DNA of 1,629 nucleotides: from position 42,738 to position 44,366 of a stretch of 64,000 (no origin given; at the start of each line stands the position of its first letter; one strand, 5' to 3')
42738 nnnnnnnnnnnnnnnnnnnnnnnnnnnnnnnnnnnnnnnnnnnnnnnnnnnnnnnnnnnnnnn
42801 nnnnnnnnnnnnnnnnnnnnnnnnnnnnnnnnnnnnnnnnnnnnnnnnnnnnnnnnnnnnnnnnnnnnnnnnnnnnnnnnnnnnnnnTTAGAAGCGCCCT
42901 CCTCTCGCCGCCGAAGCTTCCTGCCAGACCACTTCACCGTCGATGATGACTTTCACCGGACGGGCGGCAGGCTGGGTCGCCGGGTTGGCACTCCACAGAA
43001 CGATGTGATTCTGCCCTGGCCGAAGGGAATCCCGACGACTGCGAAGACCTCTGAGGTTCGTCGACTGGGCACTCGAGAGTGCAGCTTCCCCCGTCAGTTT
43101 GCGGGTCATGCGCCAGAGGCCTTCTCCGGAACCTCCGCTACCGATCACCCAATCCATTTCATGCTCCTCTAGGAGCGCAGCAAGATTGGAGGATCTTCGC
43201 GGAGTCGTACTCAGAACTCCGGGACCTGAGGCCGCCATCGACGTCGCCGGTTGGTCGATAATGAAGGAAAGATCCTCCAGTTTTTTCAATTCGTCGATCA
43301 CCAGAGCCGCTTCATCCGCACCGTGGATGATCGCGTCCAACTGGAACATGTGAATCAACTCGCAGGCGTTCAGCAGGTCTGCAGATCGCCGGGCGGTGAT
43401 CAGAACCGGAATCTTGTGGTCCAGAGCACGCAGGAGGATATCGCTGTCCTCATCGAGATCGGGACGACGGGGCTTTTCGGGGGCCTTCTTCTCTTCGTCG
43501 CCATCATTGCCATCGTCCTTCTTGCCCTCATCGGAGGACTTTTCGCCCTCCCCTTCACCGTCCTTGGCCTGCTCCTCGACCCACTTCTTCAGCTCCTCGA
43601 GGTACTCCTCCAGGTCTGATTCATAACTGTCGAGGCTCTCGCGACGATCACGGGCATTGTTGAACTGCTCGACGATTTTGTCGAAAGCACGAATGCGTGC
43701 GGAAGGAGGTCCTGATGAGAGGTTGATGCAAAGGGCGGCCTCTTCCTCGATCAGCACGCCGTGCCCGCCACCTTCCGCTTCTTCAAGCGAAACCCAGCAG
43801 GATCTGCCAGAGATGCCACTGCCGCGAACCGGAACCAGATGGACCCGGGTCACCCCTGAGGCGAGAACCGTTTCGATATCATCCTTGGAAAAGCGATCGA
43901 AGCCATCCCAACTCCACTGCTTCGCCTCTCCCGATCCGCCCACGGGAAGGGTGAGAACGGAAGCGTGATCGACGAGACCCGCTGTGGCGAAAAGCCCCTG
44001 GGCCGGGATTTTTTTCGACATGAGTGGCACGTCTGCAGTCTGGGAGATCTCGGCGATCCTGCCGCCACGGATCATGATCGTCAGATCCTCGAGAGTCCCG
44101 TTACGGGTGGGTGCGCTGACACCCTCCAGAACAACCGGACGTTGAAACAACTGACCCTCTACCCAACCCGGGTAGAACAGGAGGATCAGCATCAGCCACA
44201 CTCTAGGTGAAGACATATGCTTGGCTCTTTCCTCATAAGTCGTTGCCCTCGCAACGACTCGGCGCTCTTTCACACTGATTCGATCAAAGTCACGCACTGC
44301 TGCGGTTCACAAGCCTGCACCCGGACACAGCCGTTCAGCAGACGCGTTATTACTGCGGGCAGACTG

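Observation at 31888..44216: Operon of eight translationally coupled, secreted amidohydrolase-fold paralogs, seven with a degenerate metal site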

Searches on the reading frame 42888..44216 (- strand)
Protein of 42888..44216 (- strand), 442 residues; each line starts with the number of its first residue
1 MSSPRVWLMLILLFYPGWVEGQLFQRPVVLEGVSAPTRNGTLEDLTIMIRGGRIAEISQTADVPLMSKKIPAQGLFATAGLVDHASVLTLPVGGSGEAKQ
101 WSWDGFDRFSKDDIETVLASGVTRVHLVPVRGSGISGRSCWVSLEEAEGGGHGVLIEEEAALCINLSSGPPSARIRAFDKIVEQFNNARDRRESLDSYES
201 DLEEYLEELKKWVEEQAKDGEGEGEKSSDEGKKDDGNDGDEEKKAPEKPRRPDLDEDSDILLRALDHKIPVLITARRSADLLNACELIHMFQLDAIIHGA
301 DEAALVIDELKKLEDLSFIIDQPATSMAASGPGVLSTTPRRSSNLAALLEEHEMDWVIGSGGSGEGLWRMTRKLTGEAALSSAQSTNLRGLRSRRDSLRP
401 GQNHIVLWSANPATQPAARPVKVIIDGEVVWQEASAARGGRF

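Call 4: search_protein_families(library=pfam, proteins=[window:42888-44216:-], max_evalue=0.1)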
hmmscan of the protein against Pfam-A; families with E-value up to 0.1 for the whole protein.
window:42888-44216:- (442 aa): 0 families

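Call 5: search_protein_families(library=ncbifam, proteins=[window:42888-44216:-], max_evalue=0.1)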
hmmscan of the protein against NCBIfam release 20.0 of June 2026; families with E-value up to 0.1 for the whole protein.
window:42888-44216:- (442 aa): 4 families
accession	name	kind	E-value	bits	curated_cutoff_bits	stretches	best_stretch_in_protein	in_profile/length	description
NF006689.0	PRK09237.1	equivalog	0.0092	14.6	371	1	31-84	8-62/383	amidohydrolase/deacetylase family metallohydrolase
NF041244.1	IglI_fam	subfamily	0.016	15.1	100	1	171-252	111-192/290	type VI secretion system protein IglI family protein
TIGR01224.1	hutI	equivalog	0.022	13.6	298.15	1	43-84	2-45/377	imidazolonepropionase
TIGR00221.1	nagA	equivalog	0.031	13.2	225.65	1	30-84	7-61/380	N-acetylglucosamine-6-phosphate deacetylase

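Call 49: find_homologous_proteins(query=window:42888-44216:-)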
Query window:42888-44216:- (442 aa): 12 proteins with E <= 0.001 among 8000 candidates.
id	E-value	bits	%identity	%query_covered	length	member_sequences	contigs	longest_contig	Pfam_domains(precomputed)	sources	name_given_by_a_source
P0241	5.1e-285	963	100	98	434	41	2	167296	-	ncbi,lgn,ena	-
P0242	6.6e-247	837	86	100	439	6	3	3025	-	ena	-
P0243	5.0e-241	818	85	97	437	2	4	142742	-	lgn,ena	-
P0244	1.0e-209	715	71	100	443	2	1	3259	-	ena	-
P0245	1.4e-206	704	80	91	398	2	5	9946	-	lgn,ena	-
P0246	4.9e-205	699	73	100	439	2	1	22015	-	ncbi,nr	ncbi:MAG: hypothetical protein CBC13_00555 [Planctomycetia bacterium TMED53]|nr:MAG: hypothetical pr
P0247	1.5e-174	599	61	100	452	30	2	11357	-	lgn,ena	-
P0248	7.3e-110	386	46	96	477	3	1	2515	-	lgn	-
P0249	6.1e-103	363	46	95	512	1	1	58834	-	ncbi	-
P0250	3.6e-99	350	45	99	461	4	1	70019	-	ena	-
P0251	5.4e-98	347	43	97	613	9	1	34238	-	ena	-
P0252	3.9e-7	47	37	15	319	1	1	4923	PF07969.18,PF01979.27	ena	-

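Call 60: predict_structure(alignment_id=A3)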
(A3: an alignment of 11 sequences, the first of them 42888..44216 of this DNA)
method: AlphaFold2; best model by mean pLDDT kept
length: 442 residues; sequences in the alignment: 11
mean_pLDDT: 61.3   pTM: 0.47
mean pLDDT of the five models: 61.3, 60.1, 57.8, 54.9, 50.7
residues with pLDDT >= 90: 1; 70-90: 191; 50-70: 107; < 50: 143
segments of 3 or more residues with pLDDT < 50: 80-124, 144-156, 221-242, 323-326, 328-335, 360-396, 415-417, 434-442
pLDDT, mean of each block of 10 residues (from residue 1): 62 59 70 75 84 80 77 75 32 30 33 47 51 66 43 49 79 83 85 73 79 73 36 32 63 64 80 84 89 82 83 75 50 51 69 63 37 34 27 49 71 53 65 41 23
secondary structure, 60 per line:
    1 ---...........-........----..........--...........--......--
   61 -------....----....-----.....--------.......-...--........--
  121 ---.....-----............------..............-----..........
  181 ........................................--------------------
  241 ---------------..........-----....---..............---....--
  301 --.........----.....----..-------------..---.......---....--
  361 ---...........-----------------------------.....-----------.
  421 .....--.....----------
elements in order: H4-14 H16-23 E28-37 E40-50 E53-58 E68-71 E76-79 E85-89 H98-104 H111-118 E124-128 E134-145 E152-165 H171-220 H256-265 E271-274 H278-291 E295-298 H303-311 E316-320 H345-351 E355-358 H364-374 E404-408 E420-425 E428-432

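Call 62: fold_search(model_id=the predicted structure, library=pdb)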
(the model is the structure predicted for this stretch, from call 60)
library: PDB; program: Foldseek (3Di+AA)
matches with E <= 10: 681; with E <= 0.001: 174
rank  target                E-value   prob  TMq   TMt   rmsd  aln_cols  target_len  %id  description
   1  3ooq_A                1.4e-16  1.00  0.48  0.54   9.4       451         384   17  CRYSTAL STRUCTURE OF amidohydrolase from Thermotoga maritima MSB8 (released 2010-09-15)
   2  3ooq_B                3.1e-16  1.00  0.48  0.55  10.2       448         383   17  CRYSTAL STRUCTURE OF amidohydrolase from Thermotoga maritima MSB8 (released 2010-09-15)
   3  3ooq_F                3.1e-16  1.00  0.47  0.53  10.2       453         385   17  CRYSTAL STRUCTURE OF amidohydrolase from Thermotoga maritima MSB8 (released 2010-09-15)
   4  3n2c_A                2.1e-07  1.00  0.31  0.33  18.2       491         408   14  Crystal structure of prolidase eah89906 complexed with n-methylphosphonate-l-proline (released 2010-06-02)
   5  3feq_A                2.7e-07  1.00  0.31  0.33  17.2       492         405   13  Crystal structure of uncharacterized protein eah89906 (released 2008-12-16)
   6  3be7_B                3.1e-07  1.00  0.29  0.31  18.1       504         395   13  Crystal structure of Zn-dependent arginine carboxypeptidase (released 2007-11-27)
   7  9kov_E                6.7e-07  1.00  0.28  0.31  18.6       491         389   14  Crystal structure of an amidohydrolase mutant from Thermonema (released 2025-11-26)
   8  3feq_C                8.5e-07  1.00  0.30  0.32  14.9       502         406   13  Crystal structure of uncharacterized protein eah89906 (released 2008-12-16)
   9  3feq_L                9.5e-07  1.00  0.26  0.28  18.0       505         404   13  Crystal structure of uncharacterized protein eah89906 (released 2008-12-16)
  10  8yak_A                1.1e-06  1.00  0.30  0.32  17.9       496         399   12  Cryo-EM structure and rational engineering of a novel efficient ochratoxin A-detoxifying amidohydrolase (released 2024-12-18)
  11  5mle_A                1.4e-06  1.00  0.26  0.25  19.0       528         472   11  Crystal Structure of Human Dihydropyrimidinease-like 2 (DPYSL2A)/Collapsin Response Mediator Protein (CRMP2 13-516) Mu (released 2017-02-22)
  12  3feq_K                1.5e-06  1.00  0.30  0.32  14.3       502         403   13  Crystal structure of uncharacterized protein eah89906 (released 2008-12-16)
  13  4cnt_A                1.5e-06  1.00  0.26  0.25  19.3       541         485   11  CRYSTAL STRUCTURE OF WT HUMAN CRMP-4 (released 2014-06-18)
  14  4b3z_D                1.7e-06  1.00  0.25  0.23  19.4       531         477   12  Structure of the human collapsin response mediator protein-1, a lung cancer suppressor (released 2013-08-07)
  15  6gde                  2.0e-06  1.00  0.22  0.26  14.8       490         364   12  DIHYDROOROTASE FROM AQUIFEX AEOLICUS STANDARD (P,T) (released 2019-01-30)
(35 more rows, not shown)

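Call 68: search_protein_representatives(alignment_id=A3)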
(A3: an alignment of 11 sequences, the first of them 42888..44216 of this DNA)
Query: 11 sequences, 446 profile positions. Proteins with E-value up to 0.001 (for the whole library): 1808; up to 1e-10: 563; up to 1e-30: 166. The best 150 are listed.
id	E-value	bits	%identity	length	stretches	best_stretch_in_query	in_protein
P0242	3.3e-232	787.1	-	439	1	1-446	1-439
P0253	9.5e-204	693.3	-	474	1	3-446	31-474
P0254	1.1e-95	337.1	-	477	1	7-437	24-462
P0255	1.2e-94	333.7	-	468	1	3-445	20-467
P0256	2.8e-90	319.3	-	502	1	17-437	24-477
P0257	4.0e-90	318.8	-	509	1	12-437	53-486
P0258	8.9e-90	317.6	-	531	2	16-261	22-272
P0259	1.2e-89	317.2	-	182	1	266-446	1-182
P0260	2.8e-88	312.7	-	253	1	8-242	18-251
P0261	1.4e-83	297.2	-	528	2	9-254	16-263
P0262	2.0e-82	293.4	-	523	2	9-259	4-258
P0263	7.9e-81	288.2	-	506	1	11-440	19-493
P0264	1.5e-78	280.6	-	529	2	18-257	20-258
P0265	1.7e-77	277.2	-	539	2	15-259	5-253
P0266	1.5e-76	274.1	-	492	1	5-439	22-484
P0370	1.6e-41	158.6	-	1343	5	30-321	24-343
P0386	1.3e-37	145.7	-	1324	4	25-434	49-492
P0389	2.3e-37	144.9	-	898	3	45-257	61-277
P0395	1.1e-35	139.3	-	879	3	34-315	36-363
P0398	3.8e-35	137.6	-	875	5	27-257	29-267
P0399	4.2e-35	137.5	-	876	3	41-237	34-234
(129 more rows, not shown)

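Call 71: find_encoding_contigs(protein=P0370, flank=10000, max_places=3)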
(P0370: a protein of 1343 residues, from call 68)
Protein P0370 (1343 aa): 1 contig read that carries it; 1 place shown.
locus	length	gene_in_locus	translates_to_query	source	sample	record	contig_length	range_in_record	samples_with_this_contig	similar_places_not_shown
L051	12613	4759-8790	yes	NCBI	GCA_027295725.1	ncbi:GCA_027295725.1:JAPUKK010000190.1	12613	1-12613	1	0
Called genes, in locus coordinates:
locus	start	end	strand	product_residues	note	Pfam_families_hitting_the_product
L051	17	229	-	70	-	-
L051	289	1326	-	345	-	PF07719:TPR_2 (faint), PF00515:TPR_1 (faint), PF13181:TPR_8 (faint)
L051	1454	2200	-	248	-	PF04256:DUF434, PF18481:DUF5616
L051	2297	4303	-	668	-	PF00456:Transketolase_N, PF02779:Transket_pyr, PF22613:Transketolase_C_1, PF02780:Transketolase_C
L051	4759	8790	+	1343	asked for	PF01979:Amidohydro_1, PF07969:Amidohydro_3 (weak), PF01979:Amidohydro_1, PF07969:Amidohydro_3, PF01979:Amidohydro_1, PF07969:Amidohydro_3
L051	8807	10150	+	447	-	PF01979:Amidohydro_1, PF07969:Amidohydro_3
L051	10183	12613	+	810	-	PF01979:Amidohydro_1, PF07969:Amidohydro_3 (weak)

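Call 72: find_encoding_contigs(protein=P0386, flank=10000, max_places=3)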
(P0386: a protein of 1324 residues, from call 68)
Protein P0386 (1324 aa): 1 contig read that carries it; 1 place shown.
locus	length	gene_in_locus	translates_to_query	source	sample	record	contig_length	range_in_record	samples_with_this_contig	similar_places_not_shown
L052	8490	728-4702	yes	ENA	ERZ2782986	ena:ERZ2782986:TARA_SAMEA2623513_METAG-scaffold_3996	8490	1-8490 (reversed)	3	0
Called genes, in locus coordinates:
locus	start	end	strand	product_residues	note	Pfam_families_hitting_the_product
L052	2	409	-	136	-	?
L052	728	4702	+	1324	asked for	PF01979:Amidohydro_1, PF07969:Amidohydro_3, PF01979:Amidohydro_1, PF07969:Amidohydro_3, PF01979:Amidohydro_1, PF07969:Amidohydro_3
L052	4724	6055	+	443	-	PF01979:Amidohydro_1, PF07969:Amidohydro_3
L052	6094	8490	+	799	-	?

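Call 73: find_encoding_contigs(protein=P0398, flank=10000, max_places=3)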
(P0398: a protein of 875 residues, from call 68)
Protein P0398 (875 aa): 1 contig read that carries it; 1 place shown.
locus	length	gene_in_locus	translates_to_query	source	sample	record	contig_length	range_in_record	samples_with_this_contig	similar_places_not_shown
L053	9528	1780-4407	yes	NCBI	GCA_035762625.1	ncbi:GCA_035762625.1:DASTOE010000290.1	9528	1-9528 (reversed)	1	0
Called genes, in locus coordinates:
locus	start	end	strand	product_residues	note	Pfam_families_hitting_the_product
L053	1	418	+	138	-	PF09969:DUF2203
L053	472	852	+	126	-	PF01592:NifU_N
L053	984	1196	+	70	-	-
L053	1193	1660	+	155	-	PF13664:DUF4149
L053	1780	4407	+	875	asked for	PF22643:NagA_N (faint), PF01979:Amidohydro_1, PF07969:Amidohydro_3, PF01979:Amidohydro_1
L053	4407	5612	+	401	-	PF01979:Amidohydro_1, PF07969:Amidohydro_3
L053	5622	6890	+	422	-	PF01979:Amidohydro_1, PF07969:Amidohydro_3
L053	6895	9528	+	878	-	PF01979:Amidohydro_1, PF07969:Amidohydro_3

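Call 75: list_cluster_members(proteins=[P0370, P0398, P0395, P0389, P0399, P0386])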
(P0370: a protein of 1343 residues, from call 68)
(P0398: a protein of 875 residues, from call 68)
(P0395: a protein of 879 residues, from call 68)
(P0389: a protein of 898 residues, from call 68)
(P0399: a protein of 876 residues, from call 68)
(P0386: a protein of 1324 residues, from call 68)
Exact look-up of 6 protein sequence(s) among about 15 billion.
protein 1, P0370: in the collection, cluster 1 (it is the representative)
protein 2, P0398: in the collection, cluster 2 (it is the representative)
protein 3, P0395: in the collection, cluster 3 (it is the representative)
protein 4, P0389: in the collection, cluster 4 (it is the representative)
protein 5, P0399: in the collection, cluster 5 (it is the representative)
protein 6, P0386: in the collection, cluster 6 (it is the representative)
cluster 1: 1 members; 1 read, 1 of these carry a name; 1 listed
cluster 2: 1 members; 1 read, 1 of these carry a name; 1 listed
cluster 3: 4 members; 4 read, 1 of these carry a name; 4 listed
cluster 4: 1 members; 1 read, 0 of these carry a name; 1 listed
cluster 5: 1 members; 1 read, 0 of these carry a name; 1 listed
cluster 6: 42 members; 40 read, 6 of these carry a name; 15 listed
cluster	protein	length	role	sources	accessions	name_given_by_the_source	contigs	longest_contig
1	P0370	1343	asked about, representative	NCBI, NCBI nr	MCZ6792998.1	MAG: amidohydrolase family protein [Planctomycetota bacterium] | amidohydrolase family protein [Planctomycetota bacterium]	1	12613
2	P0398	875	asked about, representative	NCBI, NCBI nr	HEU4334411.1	MAG TPA: amidohydrolase family protein [Candidatus Eisenbacteria bacterium] | amidohydrolase family protein [Candidatus Eisenbacteria bacterium]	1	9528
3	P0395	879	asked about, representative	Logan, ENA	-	-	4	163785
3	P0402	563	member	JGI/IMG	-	imidazolonepropionase-like amidohydrolase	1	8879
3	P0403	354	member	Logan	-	-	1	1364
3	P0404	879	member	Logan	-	-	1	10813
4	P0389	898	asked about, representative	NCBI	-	-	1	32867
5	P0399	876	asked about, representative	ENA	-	-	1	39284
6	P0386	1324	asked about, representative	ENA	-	-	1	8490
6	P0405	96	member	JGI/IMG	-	imidazolonepropionase-like amidohydrolase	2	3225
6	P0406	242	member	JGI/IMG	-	imidazolonepropionase-like amidohydrolase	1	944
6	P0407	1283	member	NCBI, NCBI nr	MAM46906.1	MAG: hypothetical protein CMJ91_09625 [Planctomycetes bacterium] | hypothetical protein [Planctomycetota bacterium]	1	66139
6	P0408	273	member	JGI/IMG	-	alpha-D-ribose 1-methylphosphonate 5-triphosphate diphosphatase PhnM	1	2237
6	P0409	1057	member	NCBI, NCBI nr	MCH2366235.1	MAG: amidohydrolase family protein, partial [Planctomycetes bacterium] | amidohydrolase family protein [Planctomycetota bacterium]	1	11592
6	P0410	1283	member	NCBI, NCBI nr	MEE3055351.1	MAG: amidohydrolase family protein [Planctomycetota bacterium] | amidohydrolase family protein [Planctomycetota bacterium]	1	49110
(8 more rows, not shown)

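Call 76: find_encoding_contigs(protein=P0395, flank=10000, max_places=2)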
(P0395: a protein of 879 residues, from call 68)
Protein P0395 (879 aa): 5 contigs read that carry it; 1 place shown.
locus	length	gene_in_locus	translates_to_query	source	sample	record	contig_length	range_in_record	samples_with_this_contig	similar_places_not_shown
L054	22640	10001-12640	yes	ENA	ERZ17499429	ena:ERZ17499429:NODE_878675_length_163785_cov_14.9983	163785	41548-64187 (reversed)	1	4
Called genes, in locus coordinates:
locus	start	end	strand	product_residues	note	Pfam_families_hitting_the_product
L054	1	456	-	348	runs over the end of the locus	PF01208:URO-D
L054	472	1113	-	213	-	-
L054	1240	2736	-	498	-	PF20154:LNT_N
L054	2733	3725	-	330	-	PF05343:Peptidase_M42, PF02127:Peptidase_M18 (faint), PF01546:Peptidase_M20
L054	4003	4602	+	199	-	PF01844:HNH, PF13395:HNH_4 (weak), PF14279:HNH_5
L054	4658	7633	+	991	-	PF11721:Malectin (weak), PF08757:CotH, PF00932:LTD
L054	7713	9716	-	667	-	PF00456:Transketolase_N, PF02779:Transket_pyr, PF02780:Transketolase_C, PF22613:Transketolase_C_1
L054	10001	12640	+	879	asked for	PF01979:Amidohydro_1, PF07969:Amidohydro_3, PF01979:Amidohydro_1, PF07969:Amidohydro_3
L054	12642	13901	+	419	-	PF01979:Amidohydro_1, PF07969:Amidohydro_3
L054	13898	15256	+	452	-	PF01979:Amidohydro_1, PF07969:Amidohydro_3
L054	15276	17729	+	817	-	PF01979:Amidohydro_1, PF07969:Amidohydro_3 (weak), PF01979:Amidohydro_1, PF07969:Amidohydro_3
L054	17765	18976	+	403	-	PF01979:Amidohydro_1, PF07969:Amidohydro_3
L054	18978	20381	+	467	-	PF07969:Amidohydro_3 (faint)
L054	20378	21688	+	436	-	PF01979:Amidohydro_1, PF07969:Amidohydro_3 (weak)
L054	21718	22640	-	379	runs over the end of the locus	PF01841:Transglut_core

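Call 77: find_encoding_contigs(protein=P0407, flank=10000, max_places=2)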
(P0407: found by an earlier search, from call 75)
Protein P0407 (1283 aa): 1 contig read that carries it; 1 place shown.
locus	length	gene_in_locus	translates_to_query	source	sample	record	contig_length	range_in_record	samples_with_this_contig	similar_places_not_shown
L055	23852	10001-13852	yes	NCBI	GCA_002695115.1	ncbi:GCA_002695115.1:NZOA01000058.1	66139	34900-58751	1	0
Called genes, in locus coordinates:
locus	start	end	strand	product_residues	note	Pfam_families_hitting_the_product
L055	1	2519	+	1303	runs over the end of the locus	PF00498:FHA, PF16697:Yop-YscD_cpl, PF00069:Pkinase, PF07714:PK_Tyr_Ser-Thr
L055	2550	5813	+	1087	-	PF11721:Malectin, PF08757:CotH, PF00932:LTD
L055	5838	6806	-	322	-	PF07719:TPR_2 (faint), PF13181:TPR_8 (faint)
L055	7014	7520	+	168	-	PF25213:HVO_A0261_N (weak), PF01325:Fe_dep_repress, PF12802:MarR_2 (weak), PF09339:HTH_IclR (weak), PF02742:Fe_dep_repr_C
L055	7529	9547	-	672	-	PF00456:Transketolase_N, PF02779:Transket_pyr, PF22613:Transketolase_C_1, PF02780:Transketolase_C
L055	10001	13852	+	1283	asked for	PF01979:Amidohydro_1, PF07969:Amidohydro_3, PF01979:Amidohydro_1, PF07969:Amidohydro_3, PF01979:Amidohydro_1, PF07969:Amidohydro_3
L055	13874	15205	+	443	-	PF01979:Amidohydro_1, PF07969:Amidohydro_3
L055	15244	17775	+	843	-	PF01979:Amidohydro_1, PF07969:Amidohydro_3, PF01979:Amidohydro_1, PF07969:Amidohydro_3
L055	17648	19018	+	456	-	PF01979:Amidohydro_1, PF07969:Amidohydro_3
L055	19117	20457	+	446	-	-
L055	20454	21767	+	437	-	PF07969:Amidohydro_3, PF01979:Amidohydro_1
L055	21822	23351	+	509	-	PF12256:TcdB_toxin_midN (faint), PF01839:FG-GAP (faint), PF13517:FG-GAP_3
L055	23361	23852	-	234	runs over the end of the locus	-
